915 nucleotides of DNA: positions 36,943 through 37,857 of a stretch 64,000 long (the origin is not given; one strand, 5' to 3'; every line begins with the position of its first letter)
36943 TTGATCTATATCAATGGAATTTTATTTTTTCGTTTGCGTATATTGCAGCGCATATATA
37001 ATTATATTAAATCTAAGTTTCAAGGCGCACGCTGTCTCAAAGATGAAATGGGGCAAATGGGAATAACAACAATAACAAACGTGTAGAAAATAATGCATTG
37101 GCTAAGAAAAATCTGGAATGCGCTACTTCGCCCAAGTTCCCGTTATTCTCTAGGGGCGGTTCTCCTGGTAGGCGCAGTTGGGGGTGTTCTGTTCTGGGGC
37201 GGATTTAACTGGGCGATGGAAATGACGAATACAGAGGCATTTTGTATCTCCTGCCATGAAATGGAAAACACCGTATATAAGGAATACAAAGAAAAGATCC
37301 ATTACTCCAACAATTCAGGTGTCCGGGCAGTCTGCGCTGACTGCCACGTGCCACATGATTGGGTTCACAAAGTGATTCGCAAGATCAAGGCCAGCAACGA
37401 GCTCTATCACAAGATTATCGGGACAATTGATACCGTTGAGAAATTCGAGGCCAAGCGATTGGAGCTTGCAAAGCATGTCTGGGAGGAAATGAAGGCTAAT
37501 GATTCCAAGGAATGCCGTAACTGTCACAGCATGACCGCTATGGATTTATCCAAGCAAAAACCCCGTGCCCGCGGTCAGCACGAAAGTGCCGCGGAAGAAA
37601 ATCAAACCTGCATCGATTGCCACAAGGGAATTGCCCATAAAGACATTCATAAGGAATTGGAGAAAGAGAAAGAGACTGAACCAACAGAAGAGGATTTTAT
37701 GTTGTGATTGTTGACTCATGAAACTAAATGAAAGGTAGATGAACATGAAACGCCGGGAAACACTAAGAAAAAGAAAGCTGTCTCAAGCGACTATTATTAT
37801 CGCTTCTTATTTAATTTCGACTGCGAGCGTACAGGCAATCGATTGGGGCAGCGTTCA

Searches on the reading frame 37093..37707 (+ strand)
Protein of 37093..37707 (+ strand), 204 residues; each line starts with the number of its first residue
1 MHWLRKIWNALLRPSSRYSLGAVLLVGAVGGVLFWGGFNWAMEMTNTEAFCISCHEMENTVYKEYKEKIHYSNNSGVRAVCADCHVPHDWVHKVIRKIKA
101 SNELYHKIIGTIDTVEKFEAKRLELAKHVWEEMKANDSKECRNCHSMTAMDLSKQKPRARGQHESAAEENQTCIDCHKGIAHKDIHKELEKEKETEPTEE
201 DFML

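Call 5: search_protein_families(library=pfam, proteins=[window:37093-37707:+])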
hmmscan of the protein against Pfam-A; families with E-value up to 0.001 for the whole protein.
window:37093-37707:+ (204 aa): 4 families
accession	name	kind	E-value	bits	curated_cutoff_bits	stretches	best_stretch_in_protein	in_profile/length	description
PF03264.19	Cytochrom_NNT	-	1.4e-77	259.8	24.1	1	14-184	2-171/174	NapC/NirT cytochrome c family, N-terminal region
PF14537.11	Cytochrom_c3_2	-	2.8e-07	31.4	25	1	45-90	23-69/79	Cytochrome c3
PF09699.15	Paired_CXXCH_1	-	1.7e-05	24.8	20.6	0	138-179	6-38/41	Doubled CXXCH motif (Paired_CXXCH_1)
PF14522.11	Cytochrome_C7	-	2.4e-05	24.5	24.8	0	137-185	12-56/67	Cytochrome c7 and related cytochrome c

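Call 9: find_encoding_contigs(protein=window:37093-37707:+, flank=3000, max_places=10)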
Protein window:37093-37707:+ (204 aa): 3 contigs read that carry it; 2 places shown.
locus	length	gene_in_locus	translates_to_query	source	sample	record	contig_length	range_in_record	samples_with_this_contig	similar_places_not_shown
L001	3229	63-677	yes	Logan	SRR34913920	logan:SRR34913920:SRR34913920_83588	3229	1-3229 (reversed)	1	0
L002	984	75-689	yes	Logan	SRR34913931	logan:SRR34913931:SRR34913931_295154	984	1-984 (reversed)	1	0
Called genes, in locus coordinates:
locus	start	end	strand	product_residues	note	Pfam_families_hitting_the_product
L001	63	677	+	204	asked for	PF03264:Cytochrom_NNT, PF14537:Cytochrom_c3_2 (faint), PF09699:Paired_CXXCH_1 (faint)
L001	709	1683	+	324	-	PF09459:EB_dh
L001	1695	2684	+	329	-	PF03264:Cytochrom_NNT (faint), PF14522:Cytochrome_C7 (faint), PF22113:Mtrc-MtrF_II-IV_dom (faint), PF22678:Cytochrom_c_NrfB-like (weak), PF09699:Paired_CXXCH_1, PF14537:Cytochrom_c3_2 (weak), PF09699:Paired_CXXCH_1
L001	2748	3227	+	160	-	?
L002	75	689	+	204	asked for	PF03264:Cytochrom_NNT, PF14537:Cytochrom_c3_2 (faint), PF09699:Paired_CXXCH_1 (faint)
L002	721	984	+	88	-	?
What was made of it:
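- Tried and rejected: Exact look-up of the window's own CymA gave only two short Logan contigs that start 62-74 nt upstream of the gene, downstream of the boxes (call 9).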

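Call 11: find_homologous_proteins(query=window:37093-37707:+, max_evalue=1e-20)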
Query window:37093-37707:+ (204 aa): 7998 proteins with E <= 1e-20 among 8000 candidates; the best 120 are listed.
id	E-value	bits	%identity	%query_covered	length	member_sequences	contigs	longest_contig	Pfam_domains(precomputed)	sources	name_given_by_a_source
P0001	7.7e-117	406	82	100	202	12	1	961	PF14537.12,PF03264.20,PF14522.12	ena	-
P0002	7.6e-110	383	80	99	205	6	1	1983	PF14537.12,PF03264.20,PF14522.12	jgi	jgi:cytochrome c-type protein NapC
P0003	8.6e-100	351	74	97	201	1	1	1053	PF14537.12,PF03264.20,PF22113.2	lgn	-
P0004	3.7e-99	348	74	99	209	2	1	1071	PF14537.12,PF03264.20,PF14522.12,PF22113.2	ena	-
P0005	2.5e-98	346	71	98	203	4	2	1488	PF14537.12,PF03264.20,PF14522.12,PF22113.2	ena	-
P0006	2.6e-97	342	71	98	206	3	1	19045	PF14537.12,PF03264.20,PF22113.2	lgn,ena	-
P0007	7.8e-96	338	70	100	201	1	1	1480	PF14537.12,PF03264.20,PF14522.12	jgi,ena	-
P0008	1.4e-94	333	70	97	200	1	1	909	PF14537.12,PF03264.20,PF14522.12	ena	-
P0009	1.2e-93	330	69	92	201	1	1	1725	PF14537.12,PF03264.20,PF14522.12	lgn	-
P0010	7.6e-93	328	69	91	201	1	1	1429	PF14537.12,PF03264.20,PF02085.22,PF14522.12,PF22113.2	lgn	-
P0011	3.3e-92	326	67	100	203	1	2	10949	PF03264.20,PF14522.12,PF22113.2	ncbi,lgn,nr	ncbi:MAG: NapC/NirT family cytochrome c [Gammaproteobacteria bacterium]|nr:NapC/NirT family cytochro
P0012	3.4e-91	322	69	90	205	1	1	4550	PF14537.12,PF03264.20,PF14522.12,PF22113.2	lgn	-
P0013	4.7e-90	319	66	100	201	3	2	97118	PF14537.12,PF03264.20,PF14522.12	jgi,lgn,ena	-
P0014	7.1e-90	318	65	91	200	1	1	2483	PF14537.12,PF03264.20,PF02085.22,PF14522.12,PF22113.2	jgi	jgi:nitrate/TMAO reductase-like tetraheme cytochrome c subunit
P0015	9.1e-90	318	66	100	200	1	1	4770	PF14537.12,PF03264.20,PF02085.22,PF14522.12,PF22113.2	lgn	-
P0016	2.9e-89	316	67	93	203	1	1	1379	PF03264.20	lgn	-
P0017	3.8e-89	316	61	100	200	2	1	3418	PF14537.12,PF03264.20,PF14522.12,PF22113.2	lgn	-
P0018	4.5e-89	315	65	93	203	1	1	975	PF14537.12,PF03264.20,PF14522.12,PF22113.2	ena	-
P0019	1.8e-88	314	65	93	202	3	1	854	PF14537.12,PF03264.20,PF14522.12,PF22113.2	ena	-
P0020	3.4e-88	313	65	91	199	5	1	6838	PF14537.12,PF03264.20,PF02085.22,PF14522.12,PF22113.2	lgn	-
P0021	3.5e-88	313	65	99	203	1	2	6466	PF14537.12,PF03264.20,PF14522.12,PF22113.2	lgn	-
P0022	4.1e-88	312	62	90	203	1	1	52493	PF03264.20,PF22113.2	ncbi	-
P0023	1.4e-87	311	65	97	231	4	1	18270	PF14537.12,PF03264.20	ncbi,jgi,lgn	-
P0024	3.0e-87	310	65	99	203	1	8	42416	PF14537.12,PF03264.20,PF14522.12,PF22113.2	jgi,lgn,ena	jgi:cytochrome c-type protein NapC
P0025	3.9e-87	309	67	94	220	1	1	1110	PF14537.12,PF03264.20,PF14522.12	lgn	-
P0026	8.8e-87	308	62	90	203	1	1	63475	PF14537.12,PF03264.20,PF22113.2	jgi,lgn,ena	-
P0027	1.4e-86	307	64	99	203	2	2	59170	PF03264.20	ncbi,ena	-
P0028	2.4e-86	307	64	99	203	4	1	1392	PF14537.12,PF03264.20,PF14522.12,PF22113.2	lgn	-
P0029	2.7e-86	306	64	91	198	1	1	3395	PF14537.12,PF03264.20,PF14522.12,PF22113.2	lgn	-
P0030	3.2e-86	306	63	100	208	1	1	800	PF03264.20,PF14522.12,PF22113.2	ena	-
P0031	4.2e-86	306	63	97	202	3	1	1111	PF14537.12,PF03264.20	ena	-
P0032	5.3e-86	305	64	99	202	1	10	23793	PF03264.20,PF22113.2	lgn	-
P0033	8.3e-86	305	68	89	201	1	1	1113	PF14537.12,PF03264.20,PF14522.12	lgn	-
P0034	9.1e-86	305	68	88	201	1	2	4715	PF14537.12,PF22678.2,PF03264.20,PF14522.12,PF22113.2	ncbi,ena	-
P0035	9.7e-86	305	64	96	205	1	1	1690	PF14537.12,PF03264.20,PF02085.22,PF14522.12,PF22113.2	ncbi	-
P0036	1.3e-85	304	65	91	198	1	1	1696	PF14537.12,PF03264.20,PF22113.2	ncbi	-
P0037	1.6e-85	304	63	99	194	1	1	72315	PF09699.16,PF14537.12,PF03264.20,PF02085.22,PF14522.12,PF22113.2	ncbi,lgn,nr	ncbi:MAG: NapC/NirT family cytochrome c [Gammaproteobacteria bacterium]|nr:NapC/NirT family cytochro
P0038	5.3e-85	302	63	97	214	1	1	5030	PF14537.12,PF03264.20,PF14522.12,PF22113.2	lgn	-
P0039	5.6e-85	302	66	90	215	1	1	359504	PF03264.20,PF14522.12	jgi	jgi:cytochrome c-type protein NapC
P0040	8.8e-85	301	67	89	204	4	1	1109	PF03264.20,PF02085.22,PF22113.2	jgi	-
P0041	9.7e-85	301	65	94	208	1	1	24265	PF14537.12,PF03264.20,PF14522.12,PF22113.2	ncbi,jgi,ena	-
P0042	1.2e-84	301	65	99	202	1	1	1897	PF03264.20,PF22113.2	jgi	-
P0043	1.5e-84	301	63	98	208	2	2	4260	PF14537.12,PF03264.20,PF02085.22,PF14522.12,PF22113.2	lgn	-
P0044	1.6e-84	301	64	96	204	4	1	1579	PF14537.12,PF03264.20,PF14522.12,PF22113.2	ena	-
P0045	1.9e-84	300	64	94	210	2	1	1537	PF14537.12,PF03264.20,PF02085.22,PF14522.12,PF22113.2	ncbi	-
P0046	2.1e-84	300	63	96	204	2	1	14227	PF14537.12,PF03264.20,PF02085.22,PF14522.12,PF22113.2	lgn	-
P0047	3.4e-84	300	62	100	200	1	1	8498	PF14537.12,PF03264.20,PF14522.12,PF22113.2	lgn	-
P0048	3.9e-84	299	63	99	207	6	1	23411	PF14537.12,PF03264.20,PF22113.2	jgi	-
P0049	4.2e-84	299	65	95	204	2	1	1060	PF03264.20,PF14522.12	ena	-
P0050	4.3e-84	299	63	100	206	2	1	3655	PF14537.12,PF03264.20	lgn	-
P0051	4.5e-84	299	65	94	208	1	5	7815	PF03264.20,PF14522.12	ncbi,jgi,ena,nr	ncbi:MAG TPA: cytochrome c-type protein NapC [Gammaproteobacteria bacterium]|nr:cytochrome c-type pr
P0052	4.8e-84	299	60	99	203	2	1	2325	PF14537.12,PF03264.20,PF22113.2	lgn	-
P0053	4.8e-84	299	65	95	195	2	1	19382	PF14537.12,PF03264.20,PF14522.12,PF22113.2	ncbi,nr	ncbi:MAG: NapC/NirT family cytochrome c [Gammaproteobacteria bacterium]|nr:NapC/NirT family cytochro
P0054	5.1e-84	299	67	90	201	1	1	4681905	PF14537.12,PF03264.20,PF02085.22,PF22113.2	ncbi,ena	-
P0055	5.3e-84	299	61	93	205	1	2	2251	PF14537.12,PF03264.20,PF22113.2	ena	-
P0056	6.2e-84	299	63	100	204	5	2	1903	PF03264.20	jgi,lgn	-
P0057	7.0e-84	299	64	96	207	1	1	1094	PF03264.20,PF22113.2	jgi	jgi:cytochrome c-type protein NapC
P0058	7.6e-84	298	63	90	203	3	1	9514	PF14537.12,PF03264.20,PF22113.2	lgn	-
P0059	8.1e-84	298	64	94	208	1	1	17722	PF14537.12,PF03264.20,PF14522.12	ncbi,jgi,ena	-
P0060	8.7e-84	298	63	96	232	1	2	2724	PF14537.12,PF03264.20,PF14522.12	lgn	-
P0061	9.1e-84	298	67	86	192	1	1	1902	PF14537.12,PF03264.20,PF22113.2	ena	-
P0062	9.3e-84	298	66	88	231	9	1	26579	PF14537.12,PF03264.20,PF14522.12,PF22113.2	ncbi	-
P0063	1.0e-83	298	61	97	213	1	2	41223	PF14537.12,PF03264.20,PF14522.12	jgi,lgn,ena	-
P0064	1.3e-83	298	64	90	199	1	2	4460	PF14537.12,PF03264.20,PF14522.12,PF22113.2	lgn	-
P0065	1.5e-83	297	64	93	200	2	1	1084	PF14537.12,PF03264.20,PF14522.12,PF22113.2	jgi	jgi:cytochrome c-type protein NapC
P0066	1.7e-83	297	66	91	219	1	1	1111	PF14537.12,PF03264.20,PF14522.12,PF22113.2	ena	-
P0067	1.7e-83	297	66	93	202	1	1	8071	PF14537.12,PF03264.20,PF02085.22,PF22113.2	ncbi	ncbi:MAG: NapC/NirT family cytochrome c [Pseudomonadota bacterium]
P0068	1.7e-83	297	65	96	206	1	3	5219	PF03264.20,PF14522.12,PF22113.2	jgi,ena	jgi:cytochrome c-type protein NapC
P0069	1.8e-83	297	67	87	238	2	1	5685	PF09699.16,PF14537.12,PF03264.20,PF14522.12,PF22113.2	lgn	-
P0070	2.3e-83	297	63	94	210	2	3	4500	PF14537.12,PF03264.20,PF02085.22,PF14522.12,PF22113.2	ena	-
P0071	2.5e-83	297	65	90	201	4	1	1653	PF14537.12,PF03264.20,PF02085.22,PF14522.12,PF22113.2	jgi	-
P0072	2.5e-83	297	64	94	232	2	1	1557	PF14537.12,PF03264.20,PF14522.12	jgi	-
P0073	2.6e-83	297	64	94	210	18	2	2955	PF03264.20,PF14522.12,PF22113.2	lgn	-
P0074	2.7e-83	297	65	88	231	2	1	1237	PF14537.12,PF03264.20,PF14522.12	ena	-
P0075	2.8e-83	297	66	88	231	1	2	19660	PF14537.12,PF03264.20,PF14522.12,PF22113.2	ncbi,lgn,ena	-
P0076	2.9e-83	297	67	88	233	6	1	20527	PF14537.12,PF03264.20,PF14522.12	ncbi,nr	ncbi:MAG: Denitrification system component NirT [Rhodospirillaceae bacterium]|nr:Denitrification sys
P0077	2.9e-83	297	64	96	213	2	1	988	PF14537.12,PF03264.20,PF02085.22,PF14522.12,PF22113.2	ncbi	-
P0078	3.1e-83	296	66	95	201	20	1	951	PF14537.12,PF03264.20,PF02085.22,PF14522.12,PF22113.2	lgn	-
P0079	3.1e-83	296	66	90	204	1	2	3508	PF14537.12,PF03264.20,PF14522.12,PF22113.2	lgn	-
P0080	4.8e-83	296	66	89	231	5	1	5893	PF14537.12,PF03264.20,PF14522.12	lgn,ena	-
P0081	5.1e-83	296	68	86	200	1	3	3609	PF14537.12,PF03264.20,PF22113.2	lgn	-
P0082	5.7e-83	296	69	88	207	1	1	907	PF14537.12,PF03264.20,PF02085.22,PF22113.2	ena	-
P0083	5.8e-83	296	63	92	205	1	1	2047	PF14537.12,PF03264.20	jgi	-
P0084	5.9e-83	296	64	88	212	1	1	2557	PF14537.12,PF03264.20,PF02085.22,PF14522.12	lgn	-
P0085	7.3e-83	295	67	88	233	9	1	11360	PF14537.12,PF03264.20,PF14522.12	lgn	-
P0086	1.0e-82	295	68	88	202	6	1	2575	PF14537.12,PF03264.20,PF22113.2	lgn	-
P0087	1.0e-82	295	64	96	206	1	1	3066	PF03264.20,PF22113.2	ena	-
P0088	1.1e-82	295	64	99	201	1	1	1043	PF03264.20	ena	-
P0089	1.1e-82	295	68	88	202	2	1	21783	PF14537.12,PF03264.20,PF02085.22,PF22113.2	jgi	jgi:cytochrome c-type protein NapC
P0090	1.2e-82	295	65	89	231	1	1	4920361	PF14537.12,PF03264.20,PF02085.22,PF14522.12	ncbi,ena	-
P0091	1.2e-82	294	66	87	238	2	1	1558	PF14537.12,PF03264.20,PF14522.12,PF22113.2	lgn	-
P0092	1.3e-82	294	64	89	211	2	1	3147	PF14537.12,PF03264.20,PF02085.22,PF14522.12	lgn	-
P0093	1.4e-82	294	65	88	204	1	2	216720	PF14537.12,PF03264.20,PF02085.22,PF22113.2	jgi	jgi:cytochrome c-type protein NapC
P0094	1.4e-82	294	67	87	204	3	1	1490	PF14537.12,PF03264.20,PF02085.22,PF14522.12,PF22113.2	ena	-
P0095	1.4e-82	294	63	100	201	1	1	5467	PF14537.12,PF03264.20,PF02085.22,PF14522.12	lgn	-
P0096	1.5e-82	294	67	87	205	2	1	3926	PF14537.12,PF03264.20,PF14522.12,PF22113.2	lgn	-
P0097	1.6e-82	294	63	93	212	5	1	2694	PF14537.12,PF03264.20,PF14522.12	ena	-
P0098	1.6e-82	294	63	93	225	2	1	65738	PF14537.12,PF03264.20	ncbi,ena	-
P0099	1.9e-82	294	68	88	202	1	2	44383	PF14537.12,PF03264.20,PF02085.22,PF22113.2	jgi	jgi:cytochrome c-type protein NapC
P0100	1.9e-82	294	63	95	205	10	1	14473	PF03264.20,PF02085.22,PF14522.12,PF22113.2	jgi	jgi:cytochrome c-type protein NapC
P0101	2.0e-82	294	67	87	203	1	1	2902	PF14537.12,PF03264.20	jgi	-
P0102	2.0e-82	294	63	96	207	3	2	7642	PF14537.12,PF03264.20,PF14522.12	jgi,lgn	-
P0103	2.4e-82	294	68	86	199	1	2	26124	PF14537.12,PF03264.20,PF22113.2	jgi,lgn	-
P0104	2.6e-82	293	60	99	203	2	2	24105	PF03264.20,PF22113.2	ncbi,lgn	-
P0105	2.6e-82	293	64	94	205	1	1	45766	PF14537.12,PF03264.20,PF14522.12,PF22113.2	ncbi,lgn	-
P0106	3.5e-82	293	62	95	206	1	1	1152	PF03264.20,PF22113.2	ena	-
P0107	3.5e-82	293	63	94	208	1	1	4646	PF03264.20,PF14522.12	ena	-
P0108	3.6e-82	293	63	96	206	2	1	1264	PF03264.20,PF14522.12,PF22113.2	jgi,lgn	-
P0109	3.7e-82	293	62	95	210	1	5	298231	PF14537.12,PF03264.20,PF02085.22,PF14522.12,PF22113.2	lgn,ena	-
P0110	3.8e-82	293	62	88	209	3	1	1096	PF14537.12,PF03264.20,PF14522.12,PF22113.2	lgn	-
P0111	4.3e-82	293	62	96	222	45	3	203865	PF14537.12,PF03264.20,PF02085.22,PF14522.12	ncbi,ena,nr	ncbi:MAG: cytochrome c-type protein [Rhodospirillaceae bacterium]|nr:MAG: cytochrome c-type protein 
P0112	4.4e-82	293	67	88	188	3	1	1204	PF14537.12,PF03264.20,PF02085.22,PF14522.12,PF22113.2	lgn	-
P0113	4.8e-82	293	62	96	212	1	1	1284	PF14537.12,PF03264.20,PF02085.22,PF14522.12,PF22113.2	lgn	-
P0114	4.8e-82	293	70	86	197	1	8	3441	PF14537.12,PF03264.20,PF22113.2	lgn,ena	-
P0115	4.9e-82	292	70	86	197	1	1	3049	PF14537.12,PF03264.20,PF22113.2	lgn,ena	-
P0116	5.0e-82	292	63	96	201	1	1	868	PF03264.20,PF14522.12,PF22113.2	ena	-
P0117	5.0e-82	292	63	100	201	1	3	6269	PF14537.12,PF03264.20,PF14522.12,PF22113.2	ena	-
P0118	5.1e-82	292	66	88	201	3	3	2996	PF14537.12,PF03264.20,PF22113.2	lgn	-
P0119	5.2e-82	292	63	100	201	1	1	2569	PF14537.12,PF03264.20,PF14522.12,PF22113.2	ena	-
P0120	5.9e-82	292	69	86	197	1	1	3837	PF14537.12,PF03264.20,PF22113.2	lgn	-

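Call 13: find_related_loci(query=window:37093-37707:+, collection=genome_contigs, flank=6000)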
Query window:37093-37707:+ (204 aa) in genome_contigs; peptide patterns used: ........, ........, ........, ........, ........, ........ (x = any residue, [..] = any of these).
566 stretches matched a pattern; 551 encode a relative of the query (tblastn E <= 1e-3); the best 80 are kept; 80 distinct loci.
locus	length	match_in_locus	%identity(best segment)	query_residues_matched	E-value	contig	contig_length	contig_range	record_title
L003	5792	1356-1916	64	7-198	6e-87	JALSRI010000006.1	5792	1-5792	MAG: Thiohalobacter sp. isolate 356-308_metabat1_scaf2bin.060 356-308_scaffold_10451_c1, whole genome shotgun sequence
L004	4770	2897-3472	64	3-194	2e-86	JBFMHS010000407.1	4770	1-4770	MAG: Pseudomonadota bacterium isolate MAG330 MAG330_407, whole genome shotgun sequence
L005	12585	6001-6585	62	4-198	5e-86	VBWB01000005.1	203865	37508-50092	MAG: Stygiobacter sp. isolate X1_MaxBin.003 scaffold_52, whole genome shotgun sequence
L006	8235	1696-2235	67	4-183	1e-85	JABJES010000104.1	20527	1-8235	MAG: Rhodospirillaceae bacterium isolate SI074_bin107 k141_99802, whole genome shotgun sequence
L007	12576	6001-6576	63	3-194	3e-85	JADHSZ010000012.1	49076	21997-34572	MAG: Alphaproteobacteria bacterium isolate BS150m-G7 BS-150m-C520, whole genome shotgun sequence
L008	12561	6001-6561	65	10-196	3e-85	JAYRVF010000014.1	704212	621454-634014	MAG: Xanthobacteraceae bacterium isolate NJ_NJASGE3bin.14 k141_1467536, whole genome shotgun sequence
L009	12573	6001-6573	63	3-193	1e-84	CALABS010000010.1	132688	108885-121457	MAG TPA_asm: uncultured Rhodospirillaceae bacterium isolate SRR3330211_bin.58_CONCOCT_v1.1_MAG genome assembly, contig:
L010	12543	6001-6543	64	3-183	9e-85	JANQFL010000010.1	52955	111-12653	MAG: Sneathiellales bacterium isolate PL23a_bin.86 k99_2140527, whole genome shotgun sequence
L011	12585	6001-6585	62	4-198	3e-84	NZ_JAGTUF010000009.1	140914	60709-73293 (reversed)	Magnetospirillum sulfuroxidans strain J10 NODE_9_length_140914_cov_136.000497, whole genome shotgun sequence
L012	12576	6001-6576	63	4-195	5e-84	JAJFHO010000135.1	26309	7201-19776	MAG: Hyphomicrobiales bacterium isolate OFTM323 OFTM323_134, whole genome shotgun sequence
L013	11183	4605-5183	62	6-198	2e-83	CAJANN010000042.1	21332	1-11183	MAG: uncultured Rhodospirillaceae bacterium isolate Loc080925-5-5m_bin-0134 genome assembly, contig: bin-0134:042/370, w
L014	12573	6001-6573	61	4-194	2e-83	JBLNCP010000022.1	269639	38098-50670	MAG: Solirubrobacterales bacterium isolate MAG122 PRJNA950955_bin3_renamed_21, whole genome shotgun sequence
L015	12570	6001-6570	63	5-194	6e-83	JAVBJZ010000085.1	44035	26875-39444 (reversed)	MAG: Azospirillum sp. isolate GLO_MAG_00134 c_000000841977, whole genome shotgun sequence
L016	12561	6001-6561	61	8-194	2e-82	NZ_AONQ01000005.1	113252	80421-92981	Paramagnetospirillum caucaseum strain SO-1 contig00005, whole genome shotgun sequence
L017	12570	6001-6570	61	4-198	3e-82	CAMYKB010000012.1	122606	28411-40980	MAG: uncultured Gammaproteobacteria bacterium isolate ES_M_Gamma_082 genome assembly, contig: scaffold_372, whole genome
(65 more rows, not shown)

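Call 15: find_related_loci(query=window:37093-37707:+, collection=metagenome_contigs, flank=6000)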
Query window:37093-37707:+ (204 aa) in metagenome_contigs; peptide patterns used: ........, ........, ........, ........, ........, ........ (x = any residue, [..] = any of these).
565 stretches matched a pattern; 551 encode a relative of the query (tblastn E <= 1e-3); the best 80 are kept; 80 distinct loci.
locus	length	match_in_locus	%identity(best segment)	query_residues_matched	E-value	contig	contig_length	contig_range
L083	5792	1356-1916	64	7-198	3e-87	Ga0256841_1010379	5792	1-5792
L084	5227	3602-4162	65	7-198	4e-87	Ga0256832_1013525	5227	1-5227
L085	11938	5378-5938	65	7-198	8e-87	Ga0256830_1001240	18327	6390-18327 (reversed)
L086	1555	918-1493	63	3-194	1e-90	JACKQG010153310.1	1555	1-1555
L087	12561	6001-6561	65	10-196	2e-85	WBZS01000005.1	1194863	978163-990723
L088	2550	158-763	59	1-204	9e-87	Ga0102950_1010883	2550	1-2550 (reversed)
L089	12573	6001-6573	61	4-194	6e-84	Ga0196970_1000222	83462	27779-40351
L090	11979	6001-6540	64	4-183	8e-84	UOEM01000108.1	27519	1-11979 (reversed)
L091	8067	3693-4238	66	7-186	1e-83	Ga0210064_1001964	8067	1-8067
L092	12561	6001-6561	63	7-198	5e-83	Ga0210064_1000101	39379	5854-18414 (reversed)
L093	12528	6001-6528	66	7-182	1e-82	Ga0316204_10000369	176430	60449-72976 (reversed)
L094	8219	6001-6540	66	4-183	2e-82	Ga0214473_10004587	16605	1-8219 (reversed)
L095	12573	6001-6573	61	4-194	3e-83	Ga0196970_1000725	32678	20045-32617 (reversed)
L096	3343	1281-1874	64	4-202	4e-82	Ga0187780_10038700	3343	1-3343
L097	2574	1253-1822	61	4-193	5e-82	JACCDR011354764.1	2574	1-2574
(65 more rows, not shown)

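Call 16: find_encoding_contigs(protein=P0001, flank=6000, max_places=4)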
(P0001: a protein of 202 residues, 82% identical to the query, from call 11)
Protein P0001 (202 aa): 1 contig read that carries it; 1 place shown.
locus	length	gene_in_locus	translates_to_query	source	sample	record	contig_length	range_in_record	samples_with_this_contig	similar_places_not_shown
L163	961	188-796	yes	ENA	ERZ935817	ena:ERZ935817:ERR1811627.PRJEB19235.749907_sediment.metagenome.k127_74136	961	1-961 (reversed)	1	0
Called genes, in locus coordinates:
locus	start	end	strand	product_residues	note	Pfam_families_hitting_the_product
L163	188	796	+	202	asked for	PF03264:Cytochrom_NNT, PF14522:Cytochrome_C7 (faint), PF14537:Cytochrom_c3_2 (faint)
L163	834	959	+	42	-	?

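Call 17: find_encoding_contigs(protein=P0002, flank=6000, max_places=4)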
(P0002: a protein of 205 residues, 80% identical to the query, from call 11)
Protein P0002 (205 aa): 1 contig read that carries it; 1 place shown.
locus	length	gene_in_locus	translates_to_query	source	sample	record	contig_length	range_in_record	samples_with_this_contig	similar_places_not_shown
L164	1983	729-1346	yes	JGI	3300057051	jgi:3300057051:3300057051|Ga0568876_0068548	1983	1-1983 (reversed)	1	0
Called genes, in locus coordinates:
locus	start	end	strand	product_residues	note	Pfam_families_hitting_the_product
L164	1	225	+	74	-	?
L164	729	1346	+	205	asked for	PF03264:Cytochrom_NNT, PF14522:Cytochrome_C7 (faint), PF14537:Cytochrom_c3_2 (faint)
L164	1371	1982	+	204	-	?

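Call 18: find_encoding_contigs(protein=P0006, flank=6000, max_places=4)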
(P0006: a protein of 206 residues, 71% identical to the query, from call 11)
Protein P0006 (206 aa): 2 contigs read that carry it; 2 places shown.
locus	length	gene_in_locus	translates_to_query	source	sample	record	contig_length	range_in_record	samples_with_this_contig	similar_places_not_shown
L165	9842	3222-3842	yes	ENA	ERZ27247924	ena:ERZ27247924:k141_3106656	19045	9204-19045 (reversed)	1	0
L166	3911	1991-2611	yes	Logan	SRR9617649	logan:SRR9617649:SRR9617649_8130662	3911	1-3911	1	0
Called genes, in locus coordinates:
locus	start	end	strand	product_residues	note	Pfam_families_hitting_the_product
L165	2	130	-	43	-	?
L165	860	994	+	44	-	-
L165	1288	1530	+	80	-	PF01451:LMWPc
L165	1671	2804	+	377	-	PF13593:SBF_like (weak), PF01758:SBF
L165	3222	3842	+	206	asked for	PF03264:Cytochrom_NNT, PF14537:Cytochrom_c3_2 (faint), PF22113:Mtrc-MtrF_II-IV_dom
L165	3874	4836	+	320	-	PF09459:EB_dh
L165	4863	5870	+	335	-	PF22113:Mtrc-MtrF_II-IV_dom (faint), PF14522:Cytochrome_C7 (faint), PF22678:Cytochrom_c_NrfB-like (weak), PF09699:Paired_CXXCH_1, PF14537:Cytochrom_c3_2 (weak), PF09699:Paired_CXXCH_1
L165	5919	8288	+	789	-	PF11854:MtrB_PioB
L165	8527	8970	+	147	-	-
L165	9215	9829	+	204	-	PF00005:ABC_tran, PF13304:AAA_21 (faint)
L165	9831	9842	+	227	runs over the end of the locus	PF03379:CcmB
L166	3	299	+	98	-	?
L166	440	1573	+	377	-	PF13593:SBF_like (weak), PF01758:SBF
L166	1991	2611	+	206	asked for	PF03264:Cytochrom_NNT, PF14537:Cytochrom_c3_2 (faint), PF22113:Mtrc-MtrF_II-IV_dom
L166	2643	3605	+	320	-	PF09459:EB_dh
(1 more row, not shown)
